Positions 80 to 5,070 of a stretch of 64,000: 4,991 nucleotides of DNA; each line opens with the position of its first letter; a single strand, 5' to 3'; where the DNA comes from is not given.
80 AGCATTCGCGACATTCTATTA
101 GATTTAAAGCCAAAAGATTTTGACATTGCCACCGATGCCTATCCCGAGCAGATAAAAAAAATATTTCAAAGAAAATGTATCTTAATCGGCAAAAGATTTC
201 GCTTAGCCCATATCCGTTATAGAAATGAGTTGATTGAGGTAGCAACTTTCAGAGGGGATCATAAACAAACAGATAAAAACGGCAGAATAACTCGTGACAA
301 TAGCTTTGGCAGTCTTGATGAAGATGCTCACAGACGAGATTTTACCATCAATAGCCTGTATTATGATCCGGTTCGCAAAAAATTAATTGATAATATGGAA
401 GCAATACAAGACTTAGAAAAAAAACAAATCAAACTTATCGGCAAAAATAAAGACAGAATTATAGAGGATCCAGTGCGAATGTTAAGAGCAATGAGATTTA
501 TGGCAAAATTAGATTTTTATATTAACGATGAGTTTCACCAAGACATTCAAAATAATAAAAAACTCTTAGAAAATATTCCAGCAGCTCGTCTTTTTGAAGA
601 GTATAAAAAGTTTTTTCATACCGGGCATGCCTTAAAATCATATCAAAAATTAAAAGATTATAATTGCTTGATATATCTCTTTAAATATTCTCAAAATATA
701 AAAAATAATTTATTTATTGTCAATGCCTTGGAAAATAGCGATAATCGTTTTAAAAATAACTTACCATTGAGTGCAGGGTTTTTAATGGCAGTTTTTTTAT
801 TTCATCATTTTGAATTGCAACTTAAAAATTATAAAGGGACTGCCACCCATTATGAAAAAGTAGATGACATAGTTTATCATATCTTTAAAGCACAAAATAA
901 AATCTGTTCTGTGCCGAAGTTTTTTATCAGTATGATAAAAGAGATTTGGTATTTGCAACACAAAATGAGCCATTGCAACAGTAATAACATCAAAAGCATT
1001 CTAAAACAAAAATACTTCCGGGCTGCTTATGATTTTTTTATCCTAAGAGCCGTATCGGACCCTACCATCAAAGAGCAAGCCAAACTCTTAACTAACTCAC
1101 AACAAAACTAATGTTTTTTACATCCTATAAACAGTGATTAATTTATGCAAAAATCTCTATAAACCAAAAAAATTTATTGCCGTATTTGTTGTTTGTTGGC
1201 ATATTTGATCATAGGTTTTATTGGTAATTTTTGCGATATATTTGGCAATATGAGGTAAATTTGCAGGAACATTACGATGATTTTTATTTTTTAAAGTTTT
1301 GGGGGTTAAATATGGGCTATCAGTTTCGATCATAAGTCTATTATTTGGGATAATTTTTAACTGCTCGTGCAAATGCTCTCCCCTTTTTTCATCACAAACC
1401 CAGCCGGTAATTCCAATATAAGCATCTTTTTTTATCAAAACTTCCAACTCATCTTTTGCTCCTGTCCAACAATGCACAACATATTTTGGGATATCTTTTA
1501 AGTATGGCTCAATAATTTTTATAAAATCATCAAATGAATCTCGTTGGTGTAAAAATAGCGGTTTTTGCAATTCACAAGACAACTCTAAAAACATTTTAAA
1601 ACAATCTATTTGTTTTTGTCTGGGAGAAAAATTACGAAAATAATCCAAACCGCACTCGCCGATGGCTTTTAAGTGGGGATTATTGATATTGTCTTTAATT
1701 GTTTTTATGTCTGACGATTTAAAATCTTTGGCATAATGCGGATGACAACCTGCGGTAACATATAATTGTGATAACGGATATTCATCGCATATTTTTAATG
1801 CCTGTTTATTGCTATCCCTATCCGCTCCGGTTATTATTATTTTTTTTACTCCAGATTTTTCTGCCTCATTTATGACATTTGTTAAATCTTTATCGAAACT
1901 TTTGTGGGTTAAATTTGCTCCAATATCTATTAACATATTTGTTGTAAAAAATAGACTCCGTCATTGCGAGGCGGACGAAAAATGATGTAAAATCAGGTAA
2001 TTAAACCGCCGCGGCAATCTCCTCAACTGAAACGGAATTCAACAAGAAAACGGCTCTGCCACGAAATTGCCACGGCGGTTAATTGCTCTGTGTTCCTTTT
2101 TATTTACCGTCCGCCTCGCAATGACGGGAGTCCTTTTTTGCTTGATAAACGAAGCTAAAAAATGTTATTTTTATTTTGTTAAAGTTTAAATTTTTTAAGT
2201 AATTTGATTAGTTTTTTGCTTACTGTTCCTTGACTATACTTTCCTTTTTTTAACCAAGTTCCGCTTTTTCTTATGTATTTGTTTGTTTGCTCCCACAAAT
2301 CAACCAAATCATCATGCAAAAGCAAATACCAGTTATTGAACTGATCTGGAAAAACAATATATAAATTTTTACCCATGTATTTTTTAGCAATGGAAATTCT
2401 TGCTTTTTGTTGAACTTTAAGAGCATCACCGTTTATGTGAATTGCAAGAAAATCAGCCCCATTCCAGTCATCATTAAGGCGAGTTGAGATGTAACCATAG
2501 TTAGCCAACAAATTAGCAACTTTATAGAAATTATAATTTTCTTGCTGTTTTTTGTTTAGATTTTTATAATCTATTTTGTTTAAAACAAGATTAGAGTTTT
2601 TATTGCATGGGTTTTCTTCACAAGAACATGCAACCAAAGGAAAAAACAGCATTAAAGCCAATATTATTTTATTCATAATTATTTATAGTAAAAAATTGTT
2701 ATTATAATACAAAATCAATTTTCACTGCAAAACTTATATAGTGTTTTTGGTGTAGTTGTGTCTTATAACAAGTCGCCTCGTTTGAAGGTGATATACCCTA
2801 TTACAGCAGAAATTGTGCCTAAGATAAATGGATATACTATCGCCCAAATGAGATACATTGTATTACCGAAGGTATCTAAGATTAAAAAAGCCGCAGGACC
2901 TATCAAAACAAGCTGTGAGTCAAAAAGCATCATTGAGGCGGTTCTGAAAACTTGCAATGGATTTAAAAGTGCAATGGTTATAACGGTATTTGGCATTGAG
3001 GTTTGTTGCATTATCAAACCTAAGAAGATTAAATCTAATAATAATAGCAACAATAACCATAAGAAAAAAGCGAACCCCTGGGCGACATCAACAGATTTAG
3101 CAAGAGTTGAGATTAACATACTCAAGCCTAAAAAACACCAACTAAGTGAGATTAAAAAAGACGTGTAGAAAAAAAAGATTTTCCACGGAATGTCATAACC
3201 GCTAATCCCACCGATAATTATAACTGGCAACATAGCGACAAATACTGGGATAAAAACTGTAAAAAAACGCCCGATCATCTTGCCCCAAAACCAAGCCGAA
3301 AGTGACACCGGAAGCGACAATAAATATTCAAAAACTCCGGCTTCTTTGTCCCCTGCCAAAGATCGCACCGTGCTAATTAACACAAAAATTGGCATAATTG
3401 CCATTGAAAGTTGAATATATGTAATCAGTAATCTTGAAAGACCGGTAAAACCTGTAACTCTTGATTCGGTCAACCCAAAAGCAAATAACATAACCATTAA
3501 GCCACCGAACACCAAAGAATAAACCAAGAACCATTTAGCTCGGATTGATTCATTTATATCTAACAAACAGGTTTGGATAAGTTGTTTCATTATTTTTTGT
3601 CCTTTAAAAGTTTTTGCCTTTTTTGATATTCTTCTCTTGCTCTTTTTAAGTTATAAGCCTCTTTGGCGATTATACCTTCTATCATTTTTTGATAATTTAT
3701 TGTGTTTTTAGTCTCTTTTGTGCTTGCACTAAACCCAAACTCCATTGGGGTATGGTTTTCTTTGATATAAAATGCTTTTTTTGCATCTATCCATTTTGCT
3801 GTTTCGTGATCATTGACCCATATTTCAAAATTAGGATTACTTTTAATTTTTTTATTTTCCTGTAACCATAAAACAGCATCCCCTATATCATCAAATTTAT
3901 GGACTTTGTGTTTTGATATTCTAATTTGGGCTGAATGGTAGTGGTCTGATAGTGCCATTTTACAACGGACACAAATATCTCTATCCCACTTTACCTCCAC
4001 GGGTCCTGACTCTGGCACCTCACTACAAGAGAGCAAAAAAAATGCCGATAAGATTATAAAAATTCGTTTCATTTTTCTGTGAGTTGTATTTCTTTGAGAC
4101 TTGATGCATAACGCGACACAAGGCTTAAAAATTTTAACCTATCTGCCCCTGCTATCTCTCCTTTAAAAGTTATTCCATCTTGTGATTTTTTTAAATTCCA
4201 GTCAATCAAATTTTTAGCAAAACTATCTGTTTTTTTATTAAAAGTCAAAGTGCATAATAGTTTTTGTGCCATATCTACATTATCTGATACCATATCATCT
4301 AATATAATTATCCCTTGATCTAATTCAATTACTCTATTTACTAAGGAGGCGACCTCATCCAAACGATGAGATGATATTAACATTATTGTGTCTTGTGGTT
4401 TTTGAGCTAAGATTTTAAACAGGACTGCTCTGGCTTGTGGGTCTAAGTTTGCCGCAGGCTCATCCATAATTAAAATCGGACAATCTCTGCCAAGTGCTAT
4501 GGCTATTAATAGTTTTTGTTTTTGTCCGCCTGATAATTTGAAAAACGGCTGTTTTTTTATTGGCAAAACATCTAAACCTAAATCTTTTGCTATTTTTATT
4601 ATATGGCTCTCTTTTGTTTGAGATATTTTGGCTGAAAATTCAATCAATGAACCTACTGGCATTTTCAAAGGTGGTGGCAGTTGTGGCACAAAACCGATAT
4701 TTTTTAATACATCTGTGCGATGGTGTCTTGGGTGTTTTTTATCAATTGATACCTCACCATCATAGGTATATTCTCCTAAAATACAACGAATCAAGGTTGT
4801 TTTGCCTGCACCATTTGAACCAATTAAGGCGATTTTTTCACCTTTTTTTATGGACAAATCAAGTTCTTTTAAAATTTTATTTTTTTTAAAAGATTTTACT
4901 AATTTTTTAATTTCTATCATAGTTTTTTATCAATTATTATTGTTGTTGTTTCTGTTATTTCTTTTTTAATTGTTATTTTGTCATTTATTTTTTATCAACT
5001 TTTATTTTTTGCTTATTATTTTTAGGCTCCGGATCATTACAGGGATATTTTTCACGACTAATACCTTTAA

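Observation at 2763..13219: Complete clade II nos cluster (nosZ-C1-C2-B-D-G-H-F-L-Y) in an AT-rich gammaproteobacterium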

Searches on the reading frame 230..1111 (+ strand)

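Call 13: search_protein_families(library=ncbifam, max_evalue=1e-10, proteins=[window:230-1111:+])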
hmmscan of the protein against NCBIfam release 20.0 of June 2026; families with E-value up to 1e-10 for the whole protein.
window:230-1111:+ (293 aa): 7 families
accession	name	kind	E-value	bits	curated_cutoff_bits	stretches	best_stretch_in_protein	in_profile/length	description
TIGR01942.1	pcnB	subfamily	8.9e-70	235.6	305.65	1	1-289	87-384/425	polynucleotide adenylyltransferase PcnB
NF008634.1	PRK11623.1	equivalog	1.4e-54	185.4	702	1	1-276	118-414/469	polynucleotide adenylyltransferase PcnB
NF009814.0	PRK13299.1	equivalog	3.8e-34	118.4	290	1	2-238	79-309/396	CCA tRNA nucleotidyltransferase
TIGR02692.1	tRNA_CCA_actino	equivalog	6.9e-18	64.5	438.8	1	2-137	90-226/466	CCA tRNA nucleotidyltransferase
NF008137.0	PRK10885.1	equivalog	3.6e-15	55.7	451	1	28-151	83-207/409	multifunctional CCA addition/repair protein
NF009813.0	PRK13298.1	equivalog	2.6e-13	49.7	606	1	20-152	75-208/417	tRNA CCA-pyrophosphorylase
NF041569.1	A-tRNAntase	equivalog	6.9e-11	41.1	1440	1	27-150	565-691/880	A-adding tRNA nucleotidyltransferase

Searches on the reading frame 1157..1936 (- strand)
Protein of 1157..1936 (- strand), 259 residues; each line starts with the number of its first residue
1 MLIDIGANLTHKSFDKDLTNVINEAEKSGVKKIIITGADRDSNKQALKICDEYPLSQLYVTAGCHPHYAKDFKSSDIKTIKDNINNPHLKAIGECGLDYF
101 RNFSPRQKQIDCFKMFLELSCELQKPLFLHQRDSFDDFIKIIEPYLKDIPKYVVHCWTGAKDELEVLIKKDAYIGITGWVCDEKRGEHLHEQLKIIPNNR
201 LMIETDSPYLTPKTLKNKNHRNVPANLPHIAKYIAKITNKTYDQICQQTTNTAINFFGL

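Call 13: search_protein_families(library=ncbifam, max_evalue=1e-10, proteins=[window:1157-1936:-])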
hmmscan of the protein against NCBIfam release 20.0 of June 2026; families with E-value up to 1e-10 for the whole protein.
window:1157-1936:- (259 aa): 5 families
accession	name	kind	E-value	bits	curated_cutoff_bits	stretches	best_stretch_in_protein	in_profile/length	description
NF007745.0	PRK10425.1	equivalog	7.8e-76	254.7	395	1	3-258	2-257/260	3'-5' ssDNA/RNA exonuclease TatD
TIGR00010.1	TIGR00010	subfamily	1.5e-58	198.2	206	1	2-258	1-252/253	YchF/TatD family DNA exonuclease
NF008075.0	PRK10812.1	equivalog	2e-30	105.9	438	1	9-257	13-254/265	metal-dependent hydrolase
NF041926.1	QatD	equivalog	1e-20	73.9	230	1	11-249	5-232/239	Qat anti-phage system TatD family nuclease QatD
NF008522.0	PRK11449.1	equivalog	2.3e-17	63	481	1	3-257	6-256/259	metal-dependent hydrolase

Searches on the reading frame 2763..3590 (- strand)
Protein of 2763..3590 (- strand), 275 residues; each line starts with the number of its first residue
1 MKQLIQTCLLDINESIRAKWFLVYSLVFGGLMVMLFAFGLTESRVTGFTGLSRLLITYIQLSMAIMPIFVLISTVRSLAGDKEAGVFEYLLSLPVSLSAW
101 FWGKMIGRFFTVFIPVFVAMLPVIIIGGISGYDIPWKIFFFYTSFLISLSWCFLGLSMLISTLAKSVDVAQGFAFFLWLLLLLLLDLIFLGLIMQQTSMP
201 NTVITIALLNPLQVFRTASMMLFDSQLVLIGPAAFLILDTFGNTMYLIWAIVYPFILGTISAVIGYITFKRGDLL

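Call 3: search_protein_families(library=pfam, proteins=[window:2763-3590:-])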
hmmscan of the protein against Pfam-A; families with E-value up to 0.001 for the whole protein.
window:2763-3590:- (275 aa): 3 families
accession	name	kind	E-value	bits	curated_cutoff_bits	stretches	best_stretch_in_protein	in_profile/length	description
PF12679.13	ABC2_membrane_2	-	6.5e-18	65.4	27.2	1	11-274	7-283/283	ABC-2 family transporter protein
PF01061.29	ABC2_membrane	-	9.3e-11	42.1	26.9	1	16-220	14-207/211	ABC-2 type transporter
PF12698.13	ABC2_membrane_3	-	3.6e-08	33.3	31.6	1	57-259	163-339/347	ABC-2 family transporter protein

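Call 4: search_protein_families(library=ncbifam, proteins=[window:2763-3590:-])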
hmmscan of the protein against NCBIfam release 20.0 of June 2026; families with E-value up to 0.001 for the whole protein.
window:2763-3590:- (275 aa): 0 families

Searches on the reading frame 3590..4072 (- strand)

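Call 3: search_protein_families(library=pfam, proteins=[window:3590-4072:-])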
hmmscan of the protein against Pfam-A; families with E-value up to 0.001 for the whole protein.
window:3590-4072:- (160 aa): 1 family
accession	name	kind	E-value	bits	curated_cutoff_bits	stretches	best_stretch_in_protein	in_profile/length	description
PF05573.18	NosL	-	6.8e-07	30.1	24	1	30-107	6-91/131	NosL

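Call 4: search_protein_families(library=ncbifam, proteins=[window:3590-4072:-])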
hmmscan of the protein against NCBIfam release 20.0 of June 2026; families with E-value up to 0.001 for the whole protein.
window:3590-4072:- (160 aa): 0 families

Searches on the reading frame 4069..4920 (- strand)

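Call 3: search_protein_families(library=pfam, proteins=[window:4069-4920:-])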
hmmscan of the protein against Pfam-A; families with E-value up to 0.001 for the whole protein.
window:4069-4920:- (283 aa): 7 families
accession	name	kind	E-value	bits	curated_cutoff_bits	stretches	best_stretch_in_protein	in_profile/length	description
PF00005.33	ABC_tran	-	5.4e-27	95.5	25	1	17-156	1-136/137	ABC transporter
PF13304.12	AAA_21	-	2.3e-12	48.1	27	1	122-185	231-298/304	AAA domain, putative AbiEii toxin, Type IV TA system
PF02463.25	SMC_N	-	1.4e-10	41.5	40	1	71-192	126-204/220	RecF/RecN/SMC N terminal domain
PF03193.22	RsgA_GTPase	-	0.00035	20.9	30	1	5-68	85-148/174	RsgA GTPase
PF02367.23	TsaE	-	0.0007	20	26.6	0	14-57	8-51/128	Threonylcarbamoyl adenosine biosynthesis protein TsaE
PF13175.12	AAA_15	-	0.00083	19.5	32.1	0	16-47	16-43/374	AAA ATPase domain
PF13476.12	AAA_23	-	0.00088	20.4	27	0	21-48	16-40/201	AAA domain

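Call 4: search_protein_families(library=ncbifam, proteins=[window:4069-4920:-])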
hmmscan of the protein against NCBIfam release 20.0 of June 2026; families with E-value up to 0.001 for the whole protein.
window:4069-4920:- (283 aa): 193 families (the best 25 are shown)
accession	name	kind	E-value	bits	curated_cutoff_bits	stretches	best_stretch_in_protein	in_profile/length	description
TIGR03375.1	type_I_sec_LssB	subfamily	3.7e-34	118.1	693.1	1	12-210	478-684/696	type I secretion system permease/ATPase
TIGR04521.1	ECF_ATPase_2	equivalog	1.1e-32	113.3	330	1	13-243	17-261/279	energy-coupling factor transporter ATPase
TIGR03522.1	GldA_ABC_ATP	equivalog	3.2e-31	108.9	402.6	1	2-234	3-239/301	gliding motility-associated ABC transporter ATP-binding subunit GldA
NF000355.4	ribo_prot_ABC_F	equivalog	3.9e-30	105.2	380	1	2-203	3-190/499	ribosomal protection-like ABC-F family protein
TIGR02857.1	CydD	equivalog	1.2e-28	100.4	435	1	2-199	322-528/529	thiol reductant ABC exporter subunit CydD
TIGR04520.1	ECF_ATPase_1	equivalog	2.2e-28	99.4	315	1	2-221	1-230/269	energy-coupling factor transporter ATPase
TIGR03740.1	galliderm_ABC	subfamily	2.6e-28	99.3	309.75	1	3-218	2-215/223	lantibiotic protection ABC transporter ATP-binding subunit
NF008379.0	PRK11174.1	equivalog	1.6e-27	96.4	684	1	2-222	350-577/588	heme ABC transporter permease/ATP-binding protein CydD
TIGR02315.1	ABC_phnC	equivalog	2e-27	96.2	266.1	2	122-212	139-231/243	phosphonate ABC transporter ATP-binding protein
TIGR03608.1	L_ocin_972_ABC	subfamily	1.5e-26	93.2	254.85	1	4-200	1-206/206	putative bacteriocin export ABC transporter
TIGR03864.1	PQQ_ABC_ATP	hypoth_equivalog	2.2e-26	92.7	302.25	1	2-212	2-217/236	ABC transporter, ATP-binding subunit, PQQ-dependent alcohol dehydrogenase system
NF010158.0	PRK13637.1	equivalog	2.4e-26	92.5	390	1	13-217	19-235/287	energy-coupling factor transporter ATPase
NF008428.0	PRK11264.1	equivalog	4.4e-26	91.6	406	1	1-207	3-224/250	L-cystine ABC transporter ATP-binding protein TcyN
TIGR00972.1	3a0107s01c2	equivalog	5.3e-26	91.5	343.2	1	2-208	2-224/248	phosphate ABC transporter ATP-binding protein PstB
NF011967.0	PRK15439.1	equivalog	1.1e-24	86.8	586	2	121-230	396-503/510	autoinducer 2 ABC transporter ATP-binding protein LsrA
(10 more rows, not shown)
